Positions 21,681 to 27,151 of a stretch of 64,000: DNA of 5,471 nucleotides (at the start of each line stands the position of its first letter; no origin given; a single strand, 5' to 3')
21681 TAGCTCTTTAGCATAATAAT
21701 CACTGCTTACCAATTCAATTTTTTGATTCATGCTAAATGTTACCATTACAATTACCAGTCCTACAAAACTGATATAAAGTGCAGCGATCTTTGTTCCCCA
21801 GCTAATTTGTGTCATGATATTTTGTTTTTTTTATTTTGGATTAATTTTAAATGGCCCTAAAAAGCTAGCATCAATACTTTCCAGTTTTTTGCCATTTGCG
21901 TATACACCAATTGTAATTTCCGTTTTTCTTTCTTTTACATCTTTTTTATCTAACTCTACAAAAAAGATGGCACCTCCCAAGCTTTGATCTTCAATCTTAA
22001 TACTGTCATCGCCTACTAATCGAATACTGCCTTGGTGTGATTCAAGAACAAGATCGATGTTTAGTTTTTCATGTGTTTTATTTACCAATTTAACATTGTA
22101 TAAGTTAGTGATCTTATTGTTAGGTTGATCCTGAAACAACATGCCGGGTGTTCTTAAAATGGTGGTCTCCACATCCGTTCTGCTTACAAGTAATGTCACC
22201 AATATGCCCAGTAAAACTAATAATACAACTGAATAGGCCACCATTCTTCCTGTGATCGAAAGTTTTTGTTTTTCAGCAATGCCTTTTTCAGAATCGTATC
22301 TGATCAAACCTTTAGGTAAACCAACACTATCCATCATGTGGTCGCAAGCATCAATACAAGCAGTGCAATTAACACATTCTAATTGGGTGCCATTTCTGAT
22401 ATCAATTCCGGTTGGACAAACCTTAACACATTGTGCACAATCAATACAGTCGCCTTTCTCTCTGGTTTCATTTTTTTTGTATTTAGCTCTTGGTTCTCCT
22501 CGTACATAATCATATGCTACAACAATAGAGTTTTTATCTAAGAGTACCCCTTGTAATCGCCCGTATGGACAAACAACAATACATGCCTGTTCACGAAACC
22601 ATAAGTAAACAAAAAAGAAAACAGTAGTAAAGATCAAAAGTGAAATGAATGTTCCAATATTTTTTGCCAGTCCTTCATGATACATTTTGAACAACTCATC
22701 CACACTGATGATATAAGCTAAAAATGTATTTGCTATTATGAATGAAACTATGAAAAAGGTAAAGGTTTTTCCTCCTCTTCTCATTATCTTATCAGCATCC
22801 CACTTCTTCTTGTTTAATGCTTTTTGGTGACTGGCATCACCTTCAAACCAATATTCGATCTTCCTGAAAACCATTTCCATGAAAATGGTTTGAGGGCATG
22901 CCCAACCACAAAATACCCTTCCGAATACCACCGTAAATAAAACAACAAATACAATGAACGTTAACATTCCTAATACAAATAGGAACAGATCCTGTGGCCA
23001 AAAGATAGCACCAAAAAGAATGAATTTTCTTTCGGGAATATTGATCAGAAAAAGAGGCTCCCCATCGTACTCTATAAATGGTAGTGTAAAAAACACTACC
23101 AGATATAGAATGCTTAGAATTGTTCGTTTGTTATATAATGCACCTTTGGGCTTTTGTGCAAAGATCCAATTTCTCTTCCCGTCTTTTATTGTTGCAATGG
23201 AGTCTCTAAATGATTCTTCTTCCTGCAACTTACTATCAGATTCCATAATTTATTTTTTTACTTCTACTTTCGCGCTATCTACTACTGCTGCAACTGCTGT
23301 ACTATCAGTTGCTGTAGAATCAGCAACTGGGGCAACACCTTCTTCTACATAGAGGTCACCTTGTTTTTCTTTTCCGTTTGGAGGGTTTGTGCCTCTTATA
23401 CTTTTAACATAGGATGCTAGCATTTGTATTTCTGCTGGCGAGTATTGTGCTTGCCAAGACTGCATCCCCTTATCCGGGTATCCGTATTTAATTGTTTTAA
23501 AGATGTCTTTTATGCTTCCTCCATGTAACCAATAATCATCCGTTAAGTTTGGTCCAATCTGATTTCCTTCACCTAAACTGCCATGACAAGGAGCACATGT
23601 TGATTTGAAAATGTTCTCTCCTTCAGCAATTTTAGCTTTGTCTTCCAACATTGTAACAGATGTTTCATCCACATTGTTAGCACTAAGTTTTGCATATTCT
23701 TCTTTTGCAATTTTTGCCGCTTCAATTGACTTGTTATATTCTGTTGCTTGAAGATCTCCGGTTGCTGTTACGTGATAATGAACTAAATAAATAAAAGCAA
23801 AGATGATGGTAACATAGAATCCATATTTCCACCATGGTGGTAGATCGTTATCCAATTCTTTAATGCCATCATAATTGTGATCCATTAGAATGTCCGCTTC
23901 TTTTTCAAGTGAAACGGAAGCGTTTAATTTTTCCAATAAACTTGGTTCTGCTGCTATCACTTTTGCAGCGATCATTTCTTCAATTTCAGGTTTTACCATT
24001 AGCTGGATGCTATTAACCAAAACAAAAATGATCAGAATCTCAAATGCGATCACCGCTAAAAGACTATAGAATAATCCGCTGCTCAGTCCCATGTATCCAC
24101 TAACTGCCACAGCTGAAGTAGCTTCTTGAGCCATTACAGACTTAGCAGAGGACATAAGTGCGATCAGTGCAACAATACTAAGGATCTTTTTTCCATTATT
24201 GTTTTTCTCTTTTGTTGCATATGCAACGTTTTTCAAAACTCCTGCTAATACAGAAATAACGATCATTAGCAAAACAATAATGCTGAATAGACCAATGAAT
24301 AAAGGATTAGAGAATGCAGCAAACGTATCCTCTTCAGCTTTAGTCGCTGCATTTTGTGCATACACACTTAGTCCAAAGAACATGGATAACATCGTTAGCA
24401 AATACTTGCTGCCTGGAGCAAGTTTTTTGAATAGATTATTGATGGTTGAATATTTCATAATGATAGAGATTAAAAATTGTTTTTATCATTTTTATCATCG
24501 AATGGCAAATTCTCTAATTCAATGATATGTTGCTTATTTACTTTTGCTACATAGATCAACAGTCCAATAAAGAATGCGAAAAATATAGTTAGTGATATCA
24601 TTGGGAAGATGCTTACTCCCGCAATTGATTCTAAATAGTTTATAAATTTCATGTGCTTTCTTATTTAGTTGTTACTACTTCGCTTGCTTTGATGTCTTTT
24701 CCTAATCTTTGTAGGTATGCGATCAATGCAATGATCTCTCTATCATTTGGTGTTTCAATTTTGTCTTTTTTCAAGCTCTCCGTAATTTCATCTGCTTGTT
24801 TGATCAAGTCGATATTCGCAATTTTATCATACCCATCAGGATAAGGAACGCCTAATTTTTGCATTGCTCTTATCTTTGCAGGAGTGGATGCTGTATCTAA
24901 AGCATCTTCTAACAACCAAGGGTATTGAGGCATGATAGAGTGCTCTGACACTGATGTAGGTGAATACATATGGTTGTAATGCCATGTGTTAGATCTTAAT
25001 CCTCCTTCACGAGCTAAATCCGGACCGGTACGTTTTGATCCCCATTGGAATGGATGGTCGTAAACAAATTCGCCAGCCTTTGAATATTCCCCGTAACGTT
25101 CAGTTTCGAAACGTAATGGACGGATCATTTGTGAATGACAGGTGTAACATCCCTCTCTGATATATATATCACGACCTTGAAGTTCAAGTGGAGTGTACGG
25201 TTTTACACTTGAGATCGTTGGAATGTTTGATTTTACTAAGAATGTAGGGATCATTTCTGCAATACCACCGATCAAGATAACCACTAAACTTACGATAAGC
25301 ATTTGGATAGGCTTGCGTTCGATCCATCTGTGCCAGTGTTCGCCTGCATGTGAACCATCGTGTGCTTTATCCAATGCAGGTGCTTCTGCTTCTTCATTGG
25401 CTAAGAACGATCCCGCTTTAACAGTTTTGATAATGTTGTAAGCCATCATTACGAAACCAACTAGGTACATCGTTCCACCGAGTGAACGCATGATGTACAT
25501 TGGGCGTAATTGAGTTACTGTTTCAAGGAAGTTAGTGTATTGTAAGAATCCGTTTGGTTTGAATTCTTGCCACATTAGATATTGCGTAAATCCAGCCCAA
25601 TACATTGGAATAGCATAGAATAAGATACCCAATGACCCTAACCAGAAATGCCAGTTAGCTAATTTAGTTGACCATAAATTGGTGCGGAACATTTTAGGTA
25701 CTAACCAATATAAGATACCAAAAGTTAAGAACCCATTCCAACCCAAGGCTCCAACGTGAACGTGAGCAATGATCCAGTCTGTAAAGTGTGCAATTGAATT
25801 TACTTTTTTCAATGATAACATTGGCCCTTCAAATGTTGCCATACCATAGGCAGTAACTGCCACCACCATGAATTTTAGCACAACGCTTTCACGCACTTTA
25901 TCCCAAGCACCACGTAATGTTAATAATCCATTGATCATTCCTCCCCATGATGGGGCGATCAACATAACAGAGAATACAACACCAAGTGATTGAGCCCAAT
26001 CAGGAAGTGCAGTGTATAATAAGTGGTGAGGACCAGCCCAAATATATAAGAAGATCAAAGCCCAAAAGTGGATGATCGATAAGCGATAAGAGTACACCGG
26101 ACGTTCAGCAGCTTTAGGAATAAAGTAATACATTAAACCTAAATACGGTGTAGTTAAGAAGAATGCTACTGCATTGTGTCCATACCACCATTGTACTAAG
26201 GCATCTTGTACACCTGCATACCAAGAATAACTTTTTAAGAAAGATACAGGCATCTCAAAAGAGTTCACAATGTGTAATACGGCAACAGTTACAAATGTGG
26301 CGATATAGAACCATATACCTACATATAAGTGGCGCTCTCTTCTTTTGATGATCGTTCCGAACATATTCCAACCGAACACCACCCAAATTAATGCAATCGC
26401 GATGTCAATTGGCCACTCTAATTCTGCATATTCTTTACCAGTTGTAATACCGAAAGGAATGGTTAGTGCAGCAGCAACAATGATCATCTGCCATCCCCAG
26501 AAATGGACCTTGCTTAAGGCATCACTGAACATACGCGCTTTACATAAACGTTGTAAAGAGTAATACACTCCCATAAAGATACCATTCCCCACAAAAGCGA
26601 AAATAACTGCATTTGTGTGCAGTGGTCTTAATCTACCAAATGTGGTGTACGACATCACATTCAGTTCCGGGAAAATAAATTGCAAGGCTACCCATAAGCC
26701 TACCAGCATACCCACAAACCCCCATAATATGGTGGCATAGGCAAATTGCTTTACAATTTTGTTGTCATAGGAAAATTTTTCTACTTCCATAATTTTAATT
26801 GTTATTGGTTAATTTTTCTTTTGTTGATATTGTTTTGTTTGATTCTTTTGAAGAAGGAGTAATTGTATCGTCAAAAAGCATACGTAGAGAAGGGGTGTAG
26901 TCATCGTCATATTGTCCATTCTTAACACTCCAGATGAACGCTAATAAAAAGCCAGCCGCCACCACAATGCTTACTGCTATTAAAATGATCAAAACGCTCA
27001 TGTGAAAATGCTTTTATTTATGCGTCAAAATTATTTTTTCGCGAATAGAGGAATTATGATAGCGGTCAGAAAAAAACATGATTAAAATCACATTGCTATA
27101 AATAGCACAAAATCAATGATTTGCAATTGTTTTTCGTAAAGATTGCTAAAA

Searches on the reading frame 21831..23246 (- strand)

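Call 32: search_protein_families(library=pfam, proteins=[window:21831-23246:-], max_evalue=0.001)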
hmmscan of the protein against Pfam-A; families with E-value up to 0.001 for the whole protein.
window:21831-23246:- (471 aa): 11 families
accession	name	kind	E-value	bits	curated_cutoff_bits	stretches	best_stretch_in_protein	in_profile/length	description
PF13746.11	Fer4_18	-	2.9e-40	137.4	27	1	217-320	1-114/114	4Fe-4S dicluster domain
PF11614.14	FixG_C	-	1.5e-19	70.7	25.6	1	349-465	1-119/119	IG-like fold at C-terminal of FixG, putative oxidoreductase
PF12801.12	Fer4_5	-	3.2e-12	46.7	22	1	92-129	3-40/48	4Fe-4S binding domain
PF12838.12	Fer4_7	-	1.5e-09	38.6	27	1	221-281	7-52/52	4Fe-4S dicluster domain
PF13187.11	Fer4_9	-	3e-09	37.2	27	1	221-280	7-50/52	4Fe-4S dicluster domain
PF13484.11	Fer4_16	-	1.5e-08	35.7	30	1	220-279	6-65/66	4Fe-4S double cluster binding domain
PF13534.11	Fer4_17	-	2.7e-06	28.3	22.2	1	221-282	7-61/61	4Fe-4S dicluster domain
PF13183.11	Fer4_8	-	5.8e-06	27.2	27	0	221-281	10-68/68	4Fe-4S dicluster domain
PF13237.11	Fer4_10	-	1.9e-05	24.9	25.5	1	221-278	14-53/53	4Fe-4S dicluster domain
PF12837.12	Fer4_6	-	0.00019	21.7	25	0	266-280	8-22/24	4Fe-4S binding domain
PF12800.12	Fer4_4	-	0.00028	21.4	24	0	266-280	3-17/17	4Fe-4S binding domain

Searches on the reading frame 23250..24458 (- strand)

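Call 13: search_protein_families(library=pfam, proteins=[window:23250-24458:-], max_evalue=0.01)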
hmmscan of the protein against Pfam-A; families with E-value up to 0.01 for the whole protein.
window:23250-24458:- (402 aa): 3 families
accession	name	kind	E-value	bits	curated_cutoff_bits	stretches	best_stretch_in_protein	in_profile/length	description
PF14715.11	FixP_N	-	1.7e-20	72.9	24.9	1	189-233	2-46/48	N-terminal domain of cytochrome oxidase-cbb3, FixP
PF13442.11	Cytochrome_CBB3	-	6.4e-14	52.5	27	1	276-351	2-68/68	Cytochrome C oxidase, cbb3-type, subunit III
PF00034.26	Cytochrom_C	-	5.4e-08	34.5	21.3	1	277-354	1-89/90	Cytochrome c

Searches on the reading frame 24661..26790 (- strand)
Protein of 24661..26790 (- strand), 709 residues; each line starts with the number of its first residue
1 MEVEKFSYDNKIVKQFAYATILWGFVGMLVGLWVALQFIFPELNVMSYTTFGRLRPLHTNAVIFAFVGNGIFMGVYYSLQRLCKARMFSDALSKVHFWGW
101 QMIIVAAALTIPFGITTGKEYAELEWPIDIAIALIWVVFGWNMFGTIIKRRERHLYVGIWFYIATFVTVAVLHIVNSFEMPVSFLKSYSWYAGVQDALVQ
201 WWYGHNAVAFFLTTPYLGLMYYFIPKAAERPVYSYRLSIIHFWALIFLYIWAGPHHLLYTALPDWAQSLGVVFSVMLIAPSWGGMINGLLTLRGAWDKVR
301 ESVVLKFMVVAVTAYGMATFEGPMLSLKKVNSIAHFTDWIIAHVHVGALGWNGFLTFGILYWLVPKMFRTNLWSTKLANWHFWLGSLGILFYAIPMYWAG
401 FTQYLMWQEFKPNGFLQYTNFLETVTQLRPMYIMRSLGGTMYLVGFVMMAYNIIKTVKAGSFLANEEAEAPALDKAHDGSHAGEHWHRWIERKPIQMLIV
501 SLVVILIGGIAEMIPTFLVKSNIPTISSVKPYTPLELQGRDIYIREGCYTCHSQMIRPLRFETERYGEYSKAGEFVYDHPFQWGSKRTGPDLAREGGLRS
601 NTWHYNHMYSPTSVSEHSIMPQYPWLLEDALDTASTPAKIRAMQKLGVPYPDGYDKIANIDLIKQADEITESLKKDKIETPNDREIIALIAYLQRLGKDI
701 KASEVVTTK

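Call 5: search_protein_families(library=pfam, proteins=[window:24661-26790:-], max_evalue=0.01)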
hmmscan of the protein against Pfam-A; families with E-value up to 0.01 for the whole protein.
window:24661-26790:- (709 aa): 2 families
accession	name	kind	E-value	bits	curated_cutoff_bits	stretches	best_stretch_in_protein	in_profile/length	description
PF00115.25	COX1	-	1.9e-120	403.1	34.8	1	11-441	1-436/436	Cytochrome C and Quinol oxidase polypeptide I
PF02433.20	FixO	-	1.2e-98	329.5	29.6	1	487-700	1-219/219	Cytochrome C oxidase, mono-heme subunit/FixO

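Call 6: search_protein_families(library=ncbifam, proteins=[window:24661-26790:-], max_evalue=0.01)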
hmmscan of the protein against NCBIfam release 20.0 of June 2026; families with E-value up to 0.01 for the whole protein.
window:24661-26790:- (709 aa): 7 families
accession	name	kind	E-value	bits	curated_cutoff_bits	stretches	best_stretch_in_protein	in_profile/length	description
NF011053.0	PRK14485.1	subfamily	0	1308.8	1080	1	1-706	3-709/716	putative bifunctional cbb3-type cytochrome c oxidase subunit I/II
TIGR00780.1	ccoN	equivalog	1.1e-197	657.6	583.15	1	7-470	2-471/474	cytochrome-c oxidase, cbb3-type subunit I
NF011055.0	PRK14487.1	subfamily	2.7e-82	275.4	218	1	486-705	6-207/212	cbb3-type cytochrome c oxidase subunit II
TIGR00781.1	ccoO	equivalog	2.3e-75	253.3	200.65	1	488-703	2-227/232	cytochrome-c oxidase, cbb3-type subunit II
NF011054.0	PRK14486.1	equivalog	2.9e-67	227.2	447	1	490-706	5-196/294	putative bifunctional cbb3-type cytochrome c oxidase subunit II/cytochrome c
TIGR02891.1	CtaD_CoxA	equivalog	4.2e-15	55.4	670.75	1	201-469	230-481/504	cytochrome c oxidase subunit I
NF041075.1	quin_ox_SoxB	equivalog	9.8e-06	24.8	700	1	196-346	203-352/468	proton pump complex quinol oxidase subunit SoxB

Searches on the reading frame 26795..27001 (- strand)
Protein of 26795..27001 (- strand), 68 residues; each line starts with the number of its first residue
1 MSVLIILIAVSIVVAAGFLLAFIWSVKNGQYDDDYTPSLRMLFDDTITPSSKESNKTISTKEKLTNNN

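Call 5: search_protein_families(library=pfam, proteins=[window:26795-27001:-], max_evalue=0.01)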
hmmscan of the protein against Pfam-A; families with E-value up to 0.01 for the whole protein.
window:26795-27001:- (68 aa): 1 family
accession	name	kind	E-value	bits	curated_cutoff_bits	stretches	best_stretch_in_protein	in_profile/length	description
PF03597.20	FixS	-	2.6e-21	75.5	23.1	1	2-45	1-44/44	Cytochrome oxidase maturation protein cbb3-type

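Call 6: search_protein_families(library=ncbifam, proteins=[window:26795-27001:-], max_evalue=0.01)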
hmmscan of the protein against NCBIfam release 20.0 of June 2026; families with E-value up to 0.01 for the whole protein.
window:26795-27001:- (68 aa): 1 family
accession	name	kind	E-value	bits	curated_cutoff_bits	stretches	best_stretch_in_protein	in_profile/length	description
TIGR00847.1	ccoS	equivalog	1.8e-14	53.1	28.35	1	1-45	1-47/51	cbb3-type cytochrome oxidase assembly protein CcoS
